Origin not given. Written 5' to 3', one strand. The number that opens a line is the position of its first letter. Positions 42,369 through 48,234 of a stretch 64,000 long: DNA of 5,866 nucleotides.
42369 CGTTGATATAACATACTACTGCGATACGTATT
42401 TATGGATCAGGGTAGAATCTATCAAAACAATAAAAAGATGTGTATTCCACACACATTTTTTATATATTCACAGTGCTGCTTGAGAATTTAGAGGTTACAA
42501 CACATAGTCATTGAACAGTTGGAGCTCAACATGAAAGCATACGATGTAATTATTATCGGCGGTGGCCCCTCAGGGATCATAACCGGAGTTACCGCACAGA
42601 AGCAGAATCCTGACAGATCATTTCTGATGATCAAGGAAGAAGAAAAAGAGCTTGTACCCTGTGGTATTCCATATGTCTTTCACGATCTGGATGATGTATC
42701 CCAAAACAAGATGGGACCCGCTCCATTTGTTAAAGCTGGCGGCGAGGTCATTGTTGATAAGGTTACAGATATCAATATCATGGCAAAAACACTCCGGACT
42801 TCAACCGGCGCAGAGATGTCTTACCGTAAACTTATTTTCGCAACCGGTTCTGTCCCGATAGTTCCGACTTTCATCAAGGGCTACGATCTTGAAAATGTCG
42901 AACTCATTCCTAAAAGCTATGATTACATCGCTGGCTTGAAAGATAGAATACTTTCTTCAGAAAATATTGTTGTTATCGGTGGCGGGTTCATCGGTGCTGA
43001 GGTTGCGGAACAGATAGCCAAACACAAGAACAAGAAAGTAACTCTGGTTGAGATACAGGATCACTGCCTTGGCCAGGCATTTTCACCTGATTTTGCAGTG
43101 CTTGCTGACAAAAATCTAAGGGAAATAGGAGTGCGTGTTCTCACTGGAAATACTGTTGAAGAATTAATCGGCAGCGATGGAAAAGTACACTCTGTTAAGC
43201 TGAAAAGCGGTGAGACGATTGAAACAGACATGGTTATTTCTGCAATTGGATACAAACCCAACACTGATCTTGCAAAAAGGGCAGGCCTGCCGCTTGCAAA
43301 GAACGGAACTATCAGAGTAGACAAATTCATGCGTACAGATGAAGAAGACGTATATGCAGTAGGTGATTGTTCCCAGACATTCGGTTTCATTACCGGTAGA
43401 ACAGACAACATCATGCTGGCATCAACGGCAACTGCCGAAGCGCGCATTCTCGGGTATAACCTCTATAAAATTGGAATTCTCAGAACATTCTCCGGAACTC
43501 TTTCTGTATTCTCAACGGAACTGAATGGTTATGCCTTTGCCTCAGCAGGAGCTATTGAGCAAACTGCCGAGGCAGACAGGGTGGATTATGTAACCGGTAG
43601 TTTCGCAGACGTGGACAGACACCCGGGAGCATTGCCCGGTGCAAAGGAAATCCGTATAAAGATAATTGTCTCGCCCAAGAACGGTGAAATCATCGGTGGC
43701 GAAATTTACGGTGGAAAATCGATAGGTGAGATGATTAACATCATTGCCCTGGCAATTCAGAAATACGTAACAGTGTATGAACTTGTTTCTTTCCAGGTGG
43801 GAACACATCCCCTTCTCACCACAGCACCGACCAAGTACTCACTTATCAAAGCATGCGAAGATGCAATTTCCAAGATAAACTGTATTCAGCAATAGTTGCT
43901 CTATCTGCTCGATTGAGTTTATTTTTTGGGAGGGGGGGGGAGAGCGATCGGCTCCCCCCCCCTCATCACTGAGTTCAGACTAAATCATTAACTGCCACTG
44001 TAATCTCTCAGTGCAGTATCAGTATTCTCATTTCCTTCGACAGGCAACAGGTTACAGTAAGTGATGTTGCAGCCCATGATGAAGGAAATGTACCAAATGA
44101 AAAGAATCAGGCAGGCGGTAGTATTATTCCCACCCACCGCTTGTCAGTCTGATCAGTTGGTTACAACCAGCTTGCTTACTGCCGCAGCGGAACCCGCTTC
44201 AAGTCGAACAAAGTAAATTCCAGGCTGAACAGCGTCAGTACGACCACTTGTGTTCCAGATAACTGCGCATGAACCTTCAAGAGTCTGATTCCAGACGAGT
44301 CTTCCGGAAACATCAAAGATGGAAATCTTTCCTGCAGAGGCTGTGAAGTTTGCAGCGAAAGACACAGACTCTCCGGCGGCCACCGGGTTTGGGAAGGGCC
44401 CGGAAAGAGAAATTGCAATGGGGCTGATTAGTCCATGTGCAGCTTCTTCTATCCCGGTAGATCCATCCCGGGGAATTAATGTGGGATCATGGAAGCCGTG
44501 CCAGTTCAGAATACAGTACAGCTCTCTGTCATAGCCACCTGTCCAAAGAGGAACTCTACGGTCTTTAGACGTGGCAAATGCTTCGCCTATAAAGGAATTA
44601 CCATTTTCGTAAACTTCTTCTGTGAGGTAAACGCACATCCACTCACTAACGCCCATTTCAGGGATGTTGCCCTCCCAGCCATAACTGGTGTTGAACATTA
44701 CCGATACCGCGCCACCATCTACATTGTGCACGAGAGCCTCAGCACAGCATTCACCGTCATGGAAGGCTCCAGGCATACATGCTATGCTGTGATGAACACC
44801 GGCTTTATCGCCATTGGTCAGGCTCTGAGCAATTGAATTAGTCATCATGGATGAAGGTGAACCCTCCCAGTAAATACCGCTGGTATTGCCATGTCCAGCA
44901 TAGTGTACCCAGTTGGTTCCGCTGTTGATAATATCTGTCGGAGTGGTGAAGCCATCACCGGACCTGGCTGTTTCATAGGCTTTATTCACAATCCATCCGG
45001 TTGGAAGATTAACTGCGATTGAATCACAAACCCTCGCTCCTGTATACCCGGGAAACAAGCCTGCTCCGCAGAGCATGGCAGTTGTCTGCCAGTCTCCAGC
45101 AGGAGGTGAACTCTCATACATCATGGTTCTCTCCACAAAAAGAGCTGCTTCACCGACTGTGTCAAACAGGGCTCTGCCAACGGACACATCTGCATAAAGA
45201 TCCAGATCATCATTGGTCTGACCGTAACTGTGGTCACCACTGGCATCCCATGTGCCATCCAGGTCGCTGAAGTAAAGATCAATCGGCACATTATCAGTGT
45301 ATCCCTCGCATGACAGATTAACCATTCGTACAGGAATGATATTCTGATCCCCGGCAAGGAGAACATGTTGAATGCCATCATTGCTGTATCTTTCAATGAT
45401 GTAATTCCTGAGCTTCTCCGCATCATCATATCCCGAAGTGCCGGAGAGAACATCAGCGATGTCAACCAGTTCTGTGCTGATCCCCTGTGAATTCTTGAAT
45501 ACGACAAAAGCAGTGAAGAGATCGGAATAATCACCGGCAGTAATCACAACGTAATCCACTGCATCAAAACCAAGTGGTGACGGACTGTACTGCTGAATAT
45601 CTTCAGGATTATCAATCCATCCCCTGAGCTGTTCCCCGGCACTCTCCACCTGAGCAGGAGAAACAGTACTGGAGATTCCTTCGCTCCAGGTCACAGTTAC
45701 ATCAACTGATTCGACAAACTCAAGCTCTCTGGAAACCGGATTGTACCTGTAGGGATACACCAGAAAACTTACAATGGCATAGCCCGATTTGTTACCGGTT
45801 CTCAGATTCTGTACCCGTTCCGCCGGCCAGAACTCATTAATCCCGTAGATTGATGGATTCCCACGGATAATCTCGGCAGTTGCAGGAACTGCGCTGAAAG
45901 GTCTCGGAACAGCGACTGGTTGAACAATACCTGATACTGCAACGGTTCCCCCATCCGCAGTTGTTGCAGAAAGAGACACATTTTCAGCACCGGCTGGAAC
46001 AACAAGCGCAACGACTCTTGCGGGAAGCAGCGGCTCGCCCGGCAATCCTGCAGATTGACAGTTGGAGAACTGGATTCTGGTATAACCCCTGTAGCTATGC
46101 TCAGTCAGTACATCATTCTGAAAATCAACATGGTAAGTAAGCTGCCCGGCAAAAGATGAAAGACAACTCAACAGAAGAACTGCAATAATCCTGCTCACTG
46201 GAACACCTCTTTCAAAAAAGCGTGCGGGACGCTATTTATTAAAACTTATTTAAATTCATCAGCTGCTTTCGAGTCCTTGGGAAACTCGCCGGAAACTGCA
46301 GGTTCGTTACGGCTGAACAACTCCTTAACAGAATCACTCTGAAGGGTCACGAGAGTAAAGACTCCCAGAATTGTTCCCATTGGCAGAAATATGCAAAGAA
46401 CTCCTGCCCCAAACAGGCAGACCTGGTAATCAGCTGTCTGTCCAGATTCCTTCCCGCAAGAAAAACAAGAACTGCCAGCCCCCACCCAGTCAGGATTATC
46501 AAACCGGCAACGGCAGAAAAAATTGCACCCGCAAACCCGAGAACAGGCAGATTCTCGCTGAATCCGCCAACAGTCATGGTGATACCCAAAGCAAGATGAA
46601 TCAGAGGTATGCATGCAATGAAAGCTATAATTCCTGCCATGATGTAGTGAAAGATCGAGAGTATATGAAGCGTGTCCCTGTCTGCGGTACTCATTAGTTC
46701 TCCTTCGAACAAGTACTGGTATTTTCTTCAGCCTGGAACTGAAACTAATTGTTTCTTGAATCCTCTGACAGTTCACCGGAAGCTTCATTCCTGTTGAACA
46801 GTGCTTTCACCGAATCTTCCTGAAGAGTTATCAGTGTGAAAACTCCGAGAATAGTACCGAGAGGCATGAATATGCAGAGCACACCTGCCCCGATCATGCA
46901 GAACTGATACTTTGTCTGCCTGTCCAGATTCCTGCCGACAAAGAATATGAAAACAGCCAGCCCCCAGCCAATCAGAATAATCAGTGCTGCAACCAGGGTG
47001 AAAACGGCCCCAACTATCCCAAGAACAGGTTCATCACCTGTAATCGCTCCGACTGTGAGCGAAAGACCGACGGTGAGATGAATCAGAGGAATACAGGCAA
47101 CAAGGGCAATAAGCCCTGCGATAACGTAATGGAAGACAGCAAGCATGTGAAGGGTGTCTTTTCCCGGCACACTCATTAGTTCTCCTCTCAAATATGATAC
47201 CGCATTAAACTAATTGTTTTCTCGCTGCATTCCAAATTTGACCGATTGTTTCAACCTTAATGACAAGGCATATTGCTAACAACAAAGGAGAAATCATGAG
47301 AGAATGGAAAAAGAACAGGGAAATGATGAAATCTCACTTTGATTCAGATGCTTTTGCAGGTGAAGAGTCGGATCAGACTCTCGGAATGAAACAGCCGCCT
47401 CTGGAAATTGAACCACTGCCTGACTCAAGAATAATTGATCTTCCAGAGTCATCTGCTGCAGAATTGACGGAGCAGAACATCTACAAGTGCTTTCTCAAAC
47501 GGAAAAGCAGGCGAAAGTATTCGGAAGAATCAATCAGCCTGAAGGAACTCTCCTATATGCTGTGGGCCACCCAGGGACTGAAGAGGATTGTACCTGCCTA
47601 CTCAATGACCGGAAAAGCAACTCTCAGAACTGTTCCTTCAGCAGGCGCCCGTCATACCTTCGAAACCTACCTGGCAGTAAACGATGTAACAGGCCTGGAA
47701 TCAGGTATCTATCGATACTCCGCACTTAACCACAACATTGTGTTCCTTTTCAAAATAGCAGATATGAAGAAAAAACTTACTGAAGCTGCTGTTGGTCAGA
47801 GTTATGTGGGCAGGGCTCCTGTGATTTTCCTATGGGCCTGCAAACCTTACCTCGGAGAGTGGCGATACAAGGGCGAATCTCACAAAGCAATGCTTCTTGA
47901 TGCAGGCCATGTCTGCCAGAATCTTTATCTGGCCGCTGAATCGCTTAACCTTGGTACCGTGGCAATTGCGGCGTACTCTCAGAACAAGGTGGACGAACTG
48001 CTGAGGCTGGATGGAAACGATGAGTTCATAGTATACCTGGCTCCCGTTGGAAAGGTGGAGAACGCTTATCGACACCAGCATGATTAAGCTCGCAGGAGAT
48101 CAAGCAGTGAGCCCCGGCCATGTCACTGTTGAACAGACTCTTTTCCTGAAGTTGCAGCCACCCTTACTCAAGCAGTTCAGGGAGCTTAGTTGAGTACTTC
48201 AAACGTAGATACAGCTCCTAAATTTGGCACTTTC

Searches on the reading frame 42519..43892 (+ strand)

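Call 19: search_protein_families(library=pfam, proteins=[window:42519-43892:+], max_evalue=0.001)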
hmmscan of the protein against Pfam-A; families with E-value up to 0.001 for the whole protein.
window:42519-43892:+ (458 aa): 15 families
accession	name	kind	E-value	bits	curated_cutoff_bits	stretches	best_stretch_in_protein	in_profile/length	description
PF07992.20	Pyr_redox_2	-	4.1e-56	191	26.1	1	8-308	1-291/291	Pyridine nucleotide-disulphide oxidoreductase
PF00070.33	Pyr_redox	-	1.7e-17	64.1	22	1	149-230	1-81/82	Pyridine nucleotide-disulphide oxidoreductase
PF02852.28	Pyr_redox_dim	-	1.5e-12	48.1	25.3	1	338-437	9-106/110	Pyridine nucleotide-disulphide oxidoreductase, dimerisation domain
PF13738.12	Pyr_redox_3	-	3.4e-12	46.6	30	1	91-282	115-305/305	Pyridine nucleotide-disulphide oxidoreductase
PF01266.30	DAO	-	2.2e-09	37.7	27.9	0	150-182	2-33/353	FAD dependent oxidoreductase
PF03486.20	HI0933_like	-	3.3e-09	37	50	0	9-30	2-23/244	HI0933-like protein Rossmann domain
PF13434.12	Lys_Orn_oxgnase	-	1.2e-08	34.9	21.3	1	89-174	136-216/339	L-lysine 6-monooxygenase/L-ornithine 5-monooxygenase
PF13450.12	NAD_binding_8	-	1.5e-08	35.3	21.9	1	152-210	1-54/68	NAD(P)-binding Rossmann-like domain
PF12831.13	FAD_oxidored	-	7.5e-07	29.2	27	0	9-30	1-22/416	FAD dependent oxidoreductase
PF01134.28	GIDA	-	1.7e-05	24.5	22.1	0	150-197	2-49/391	Glucose inhibited division protein A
PF13454.12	NAD_binding_9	-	2.4e-05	24.8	21.8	0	151-191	1-44/155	FAD-NAD(P)-binding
PF04820.20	Trp_halogenase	-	5.5e-05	22.6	21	0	198-246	166-214/458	Tryptophan halogenase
PF01946.23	Thi4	-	0.00026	20.8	26.2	0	5-38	15-47/235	Thi4 family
PF03435.24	Sacchrp_dh_NADP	-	0.00041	21.1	25.1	0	150-183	1-35/129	Saccharopine dehydrogenase NADP binding domain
PF00890.30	FAD_binding_2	-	0.00073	19.3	20.4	0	9-41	1-32/414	FAD binding domain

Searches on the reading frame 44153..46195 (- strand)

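Call 19: search_protein_families(library=pfam, proteins=[window:44153-46195:-], max_evalue=0.001)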
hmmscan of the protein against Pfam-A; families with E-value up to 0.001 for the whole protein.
window:44153-46195:- (680 aa): 3 families
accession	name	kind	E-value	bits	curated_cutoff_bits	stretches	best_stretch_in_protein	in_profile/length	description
PF01364.23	Peptidase_C25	-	2.3e-51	175.6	23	1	215-572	1-371/374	Peptidase family C25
PF08126.16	Propeptide_C25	-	8.4e-08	32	22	1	17-172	22-174/205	Propeptide_C25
PF18962.6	Por_Secre_tail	-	3e-07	31.1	27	1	601-678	2-75/75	Secretion system C-terminal sorting domain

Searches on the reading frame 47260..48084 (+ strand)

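Call 19: search_protein_families(library=pfam, proteins=[window:47260-48084:+], max_evalue=0.001)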
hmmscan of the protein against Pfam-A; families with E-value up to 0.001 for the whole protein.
window:47260-48084:+ (275 aa): 2 families
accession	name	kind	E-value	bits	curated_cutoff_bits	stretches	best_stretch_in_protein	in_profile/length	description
PF00881.29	Nitroreductase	-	8.9e-24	85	23.5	1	80-265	3-167/167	Nitroreductase family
PF14512.11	TM1586_NiRdase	-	0.00067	19.8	27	0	204-270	73-137/215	Putative TM nitroreductase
